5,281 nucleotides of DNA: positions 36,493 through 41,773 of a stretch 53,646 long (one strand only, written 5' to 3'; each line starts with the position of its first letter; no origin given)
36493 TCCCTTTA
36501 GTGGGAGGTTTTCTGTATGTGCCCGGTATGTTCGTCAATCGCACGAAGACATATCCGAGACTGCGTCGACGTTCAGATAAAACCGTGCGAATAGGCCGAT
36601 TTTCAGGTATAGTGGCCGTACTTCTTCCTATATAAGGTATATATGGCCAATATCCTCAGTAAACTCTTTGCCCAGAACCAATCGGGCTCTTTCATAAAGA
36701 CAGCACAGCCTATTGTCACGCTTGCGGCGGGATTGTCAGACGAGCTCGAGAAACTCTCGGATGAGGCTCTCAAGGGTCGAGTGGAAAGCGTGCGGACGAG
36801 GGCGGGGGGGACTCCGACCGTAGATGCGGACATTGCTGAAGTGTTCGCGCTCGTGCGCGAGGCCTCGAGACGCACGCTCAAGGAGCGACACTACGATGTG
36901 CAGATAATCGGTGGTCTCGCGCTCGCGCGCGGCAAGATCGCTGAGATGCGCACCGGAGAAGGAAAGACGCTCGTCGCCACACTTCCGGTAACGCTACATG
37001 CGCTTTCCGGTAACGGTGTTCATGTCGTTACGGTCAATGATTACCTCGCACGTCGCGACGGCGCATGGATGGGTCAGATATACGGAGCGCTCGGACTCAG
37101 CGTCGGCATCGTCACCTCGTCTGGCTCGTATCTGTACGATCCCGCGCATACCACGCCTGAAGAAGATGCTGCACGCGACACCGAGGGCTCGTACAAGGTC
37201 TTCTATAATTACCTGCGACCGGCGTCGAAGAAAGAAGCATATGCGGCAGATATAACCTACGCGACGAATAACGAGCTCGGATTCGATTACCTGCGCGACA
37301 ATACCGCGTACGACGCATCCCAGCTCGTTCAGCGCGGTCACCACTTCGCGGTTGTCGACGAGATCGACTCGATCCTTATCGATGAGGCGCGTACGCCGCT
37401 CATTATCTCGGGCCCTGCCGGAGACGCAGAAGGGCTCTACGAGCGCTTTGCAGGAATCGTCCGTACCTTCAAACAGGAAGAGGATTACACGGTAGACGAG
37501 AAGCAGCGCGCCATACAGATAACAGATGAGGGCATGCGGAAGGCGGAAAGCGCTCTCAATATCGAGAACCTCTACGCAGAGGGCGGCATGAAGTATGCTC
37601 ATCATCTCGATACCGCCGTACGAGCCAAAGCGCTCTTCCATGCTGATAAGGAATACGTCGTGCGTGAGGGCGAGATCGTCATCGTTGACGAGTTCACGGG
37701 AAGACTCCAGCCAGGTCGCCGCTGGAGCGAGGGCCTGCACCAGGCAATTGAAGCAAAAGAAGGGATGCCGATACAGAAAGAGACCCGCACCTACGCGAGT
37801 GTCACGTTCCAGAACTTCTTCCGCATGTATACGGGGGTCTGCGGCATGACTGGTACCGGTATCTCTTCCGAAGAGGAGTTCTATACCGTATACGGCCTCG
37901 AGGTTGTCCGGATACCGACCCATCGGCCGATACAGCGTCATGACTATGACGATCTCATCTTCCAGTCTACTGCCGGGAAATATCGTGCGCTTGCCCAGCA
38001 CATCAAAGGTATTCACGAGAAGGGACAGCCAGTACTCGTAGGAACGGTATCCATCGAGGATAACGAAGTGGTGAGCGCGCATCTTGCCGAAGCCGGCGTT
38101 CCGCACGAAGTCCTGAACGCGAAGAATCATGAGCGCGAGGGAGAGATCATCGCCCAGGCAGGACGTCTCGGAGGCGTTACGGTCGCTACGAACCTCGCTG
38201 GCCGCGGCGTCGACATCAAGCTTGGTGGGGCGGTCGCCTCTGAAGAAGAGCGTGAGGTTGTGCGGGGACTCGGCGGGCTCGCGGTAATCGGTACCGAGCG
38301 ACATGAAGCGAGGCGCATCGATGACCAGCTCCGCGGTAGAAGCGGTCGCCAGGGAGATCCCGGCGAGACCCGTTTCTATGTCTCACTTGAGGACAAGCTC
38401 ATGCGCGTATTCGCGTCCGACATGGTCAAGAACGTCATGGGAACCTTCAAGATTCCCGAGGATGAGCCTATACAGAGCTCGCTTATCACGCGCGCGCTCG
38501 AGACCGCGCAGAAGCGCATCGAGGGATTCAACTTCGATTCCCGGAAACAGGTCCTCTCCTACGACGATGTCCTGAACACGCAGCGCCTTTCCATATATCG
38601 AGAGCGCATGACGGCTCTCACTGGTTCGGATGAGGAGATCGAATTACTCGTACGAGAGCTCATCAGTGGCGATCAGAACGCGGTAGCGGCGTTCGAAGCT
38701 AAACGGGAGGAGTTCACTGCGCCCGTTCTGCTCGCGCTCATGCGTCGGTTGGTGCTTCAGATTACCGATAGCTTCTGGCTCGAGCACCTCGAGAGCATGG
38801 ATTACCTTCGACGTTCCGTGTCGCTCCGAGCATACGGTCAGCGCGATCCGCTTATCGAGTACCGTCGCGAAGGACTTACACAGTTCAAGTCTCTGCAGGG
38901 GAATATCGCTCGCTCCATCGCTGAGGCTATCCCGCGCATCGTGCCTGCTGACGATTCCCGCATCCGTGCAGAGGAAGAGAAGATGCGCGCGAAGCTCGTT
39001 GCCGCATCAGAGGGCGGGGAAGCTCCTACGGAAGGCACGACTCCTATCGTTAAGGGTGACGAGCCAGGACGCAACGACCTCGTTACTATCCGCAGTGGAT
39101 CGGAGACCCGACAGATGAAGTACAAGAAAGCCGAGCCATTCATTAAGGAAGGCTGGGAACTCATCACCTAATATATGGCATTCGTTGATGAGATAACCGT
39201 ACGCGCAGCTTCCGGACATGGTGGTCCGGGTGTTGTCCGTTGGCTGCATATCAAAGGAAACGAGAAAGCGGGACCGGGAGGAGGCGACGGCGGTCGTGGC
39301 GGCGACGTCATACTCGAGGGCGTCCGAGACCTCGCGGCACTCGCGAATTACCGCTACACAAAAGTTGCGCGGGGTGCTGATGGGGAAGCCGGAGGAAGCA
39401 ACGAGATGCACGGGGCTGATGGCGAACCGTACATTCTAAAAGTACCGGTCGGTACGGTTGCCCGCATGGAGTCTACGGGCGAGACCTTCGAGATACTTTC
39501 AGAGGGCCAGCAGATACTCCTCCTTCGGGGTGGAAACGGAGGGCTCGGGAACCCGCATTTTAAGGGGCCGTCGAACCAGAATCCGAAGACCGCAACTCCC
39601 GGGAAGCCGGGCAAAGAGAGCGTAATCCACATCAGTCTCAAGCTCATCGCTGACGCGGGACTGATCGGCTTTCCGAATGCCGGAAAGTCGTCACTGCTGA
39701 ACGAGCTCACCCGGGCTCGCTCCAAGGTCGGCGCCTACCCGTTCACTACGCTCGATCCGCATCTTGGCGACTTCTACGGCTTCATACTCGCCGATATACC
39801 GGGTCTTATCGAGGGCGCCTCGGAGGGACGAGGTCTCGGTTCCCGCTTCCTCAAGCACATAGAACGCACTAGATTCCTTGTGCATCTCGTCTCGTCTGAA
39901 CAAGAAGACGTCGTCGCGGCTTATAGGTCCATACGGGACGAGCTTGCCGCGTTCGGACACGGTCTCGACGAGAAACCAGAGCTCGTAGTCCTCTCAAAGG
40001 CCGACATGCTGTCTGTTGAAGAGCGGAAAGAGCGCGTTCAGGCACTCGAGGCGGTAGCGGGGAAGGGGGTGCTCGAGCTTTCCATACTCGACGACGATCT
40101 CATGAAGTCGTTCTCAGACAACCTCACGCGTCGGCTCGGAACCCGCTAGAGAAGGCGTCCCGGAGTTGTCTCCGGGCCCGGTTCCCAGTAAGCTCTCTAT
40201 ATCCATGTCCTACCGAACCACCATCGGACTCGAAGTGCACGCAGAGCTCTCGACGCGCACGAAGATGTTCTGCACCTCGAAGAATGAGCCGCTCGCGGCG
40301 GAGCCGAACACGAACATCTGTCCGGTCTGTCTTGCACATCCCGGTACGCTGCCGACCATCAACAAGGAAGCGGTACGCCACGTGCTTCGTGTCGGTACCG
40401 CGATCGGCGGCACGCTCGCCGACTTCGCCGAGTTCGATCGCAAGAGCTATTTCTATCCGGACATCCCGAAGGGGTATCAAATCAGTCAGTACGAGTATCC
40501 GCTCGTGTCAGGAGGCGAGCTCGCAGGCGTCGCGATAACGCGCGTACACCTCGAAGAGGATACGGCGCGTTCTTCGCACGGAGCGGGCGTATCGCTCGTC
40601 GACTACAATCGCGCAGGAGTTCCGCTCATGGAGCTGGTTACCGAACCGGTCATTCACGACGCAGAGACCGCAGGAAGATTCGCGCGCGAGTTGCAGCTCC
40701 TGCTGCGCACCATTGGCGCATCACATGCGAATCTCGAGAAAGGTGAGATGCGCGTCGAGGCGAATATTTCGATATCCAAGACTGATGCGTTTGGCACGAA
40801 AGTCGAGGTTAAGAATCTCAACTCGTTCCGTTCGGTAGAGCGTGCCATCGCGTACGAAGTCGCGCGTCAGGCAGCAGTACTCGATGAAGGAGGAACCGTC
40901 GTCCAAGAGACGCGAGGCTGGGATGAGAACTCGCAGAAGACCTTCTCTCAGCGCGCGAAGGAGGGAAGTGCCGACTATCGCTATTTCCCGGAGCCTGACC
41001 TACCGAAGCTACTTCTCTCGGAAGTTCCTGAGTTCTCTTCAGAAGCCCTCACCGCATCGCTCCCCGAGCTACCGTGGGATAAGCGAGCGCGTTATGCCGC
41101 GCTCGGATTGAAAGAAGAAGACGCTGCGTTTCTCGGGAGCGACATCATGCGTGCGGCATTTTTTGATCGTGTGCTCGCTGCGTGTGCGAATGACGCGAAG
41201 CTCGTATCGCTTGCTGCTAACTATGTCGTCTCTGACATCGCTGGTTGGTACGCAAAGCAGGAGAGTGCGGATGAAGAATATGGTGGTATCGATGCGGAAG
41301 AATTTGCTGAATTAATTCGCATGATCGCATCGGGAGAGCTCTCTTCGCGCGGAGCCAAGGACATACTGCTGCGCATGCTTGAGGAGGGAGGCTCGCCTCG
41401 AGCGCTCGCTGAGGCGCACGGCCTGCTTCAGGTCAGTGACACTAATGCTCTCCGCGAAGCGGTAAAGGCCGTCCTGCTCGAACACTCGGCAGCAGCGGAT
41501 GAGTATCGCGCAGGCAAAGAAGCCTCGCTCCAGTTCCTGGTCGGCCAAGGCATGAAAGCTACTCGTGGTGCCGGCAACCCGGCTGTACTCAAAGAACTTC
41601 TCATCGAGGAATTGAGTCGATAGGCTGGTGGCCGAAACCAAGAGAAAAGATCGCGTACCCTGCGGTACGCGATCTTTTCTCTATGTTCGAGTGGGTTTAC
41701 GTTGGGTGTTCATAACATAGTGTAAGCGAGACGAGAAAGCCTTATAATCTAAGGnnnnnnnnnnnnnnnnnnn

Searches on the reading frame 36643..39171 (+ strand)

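Call 7: search_protein_families(library=pfam, proteins=[window:36643-39171:+], max_evalue=0.01)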
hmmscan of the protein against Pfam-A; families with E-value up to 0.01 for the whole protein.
window:36643-39171:+ (842 aa): 4 families
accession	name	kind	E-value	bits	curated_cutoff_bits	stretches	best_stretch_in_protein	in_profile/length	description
PF07517.20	SecA_DEAD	-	1.4e-110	369.5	24.6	1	11-413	6-289/290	SecA DEAD-like domain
PF21090.3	P-loop_SecA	-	4.1e-75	252.3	27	2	429-537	1-109/205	SecA P-loop domain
PF07516.18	SecA_SW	-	5.4e-42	144.6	26.7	2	679-763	114-196/200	SecA Wing and Scaffold domain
PF01043.26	SecA_PP_bind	-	4.3e-40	137.2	23.5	1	263-370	3-110/110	SecA preprotein cross-linking domain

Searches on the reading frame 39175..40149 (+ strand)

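Call 7: search_protein_families(library=pfam, proteins=[window:39175-40149:+], max_evalue=0.01)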
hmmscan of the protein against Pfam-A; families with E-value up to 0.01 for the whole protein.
window:39175-40149:+ (324 aa): 3 families
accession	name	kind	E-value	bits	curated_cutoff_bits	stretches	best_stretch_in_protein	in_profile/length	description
PF01018.28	GTP1_OBG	-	2.2e-42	144.7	27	1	4-157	1-155/155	GTP1/OBG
PF01926.29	MMR_HSR1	-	2.4e-24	86.1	21.9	1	161-275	2-113/113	50S ribosome-binding GTPase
PF02421.24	FeoB_N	-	1.3e-08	34.9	27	1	162-211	4-57/156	Ferrous iron transport protein B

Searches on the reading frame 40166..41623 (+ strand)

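Call 7: search_protein_families(library=pfam, proteins=[window:40166-41623:+], max_evalue=0.01)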
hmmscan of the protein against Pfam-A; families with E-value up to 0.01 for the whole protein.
window:40166-41623:+ (485 aa): 2 families
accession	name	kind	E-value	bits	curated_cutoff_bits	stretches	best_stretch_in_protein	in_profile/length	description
PF02934.20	GatB_N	-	8.6e-103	343.7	23.4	1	19-286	2-273/277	GatB/GatE catalytic domain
PF02637.23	GatB_Yqey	-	4e-34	118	27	1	333-483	3-148/148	GatB domain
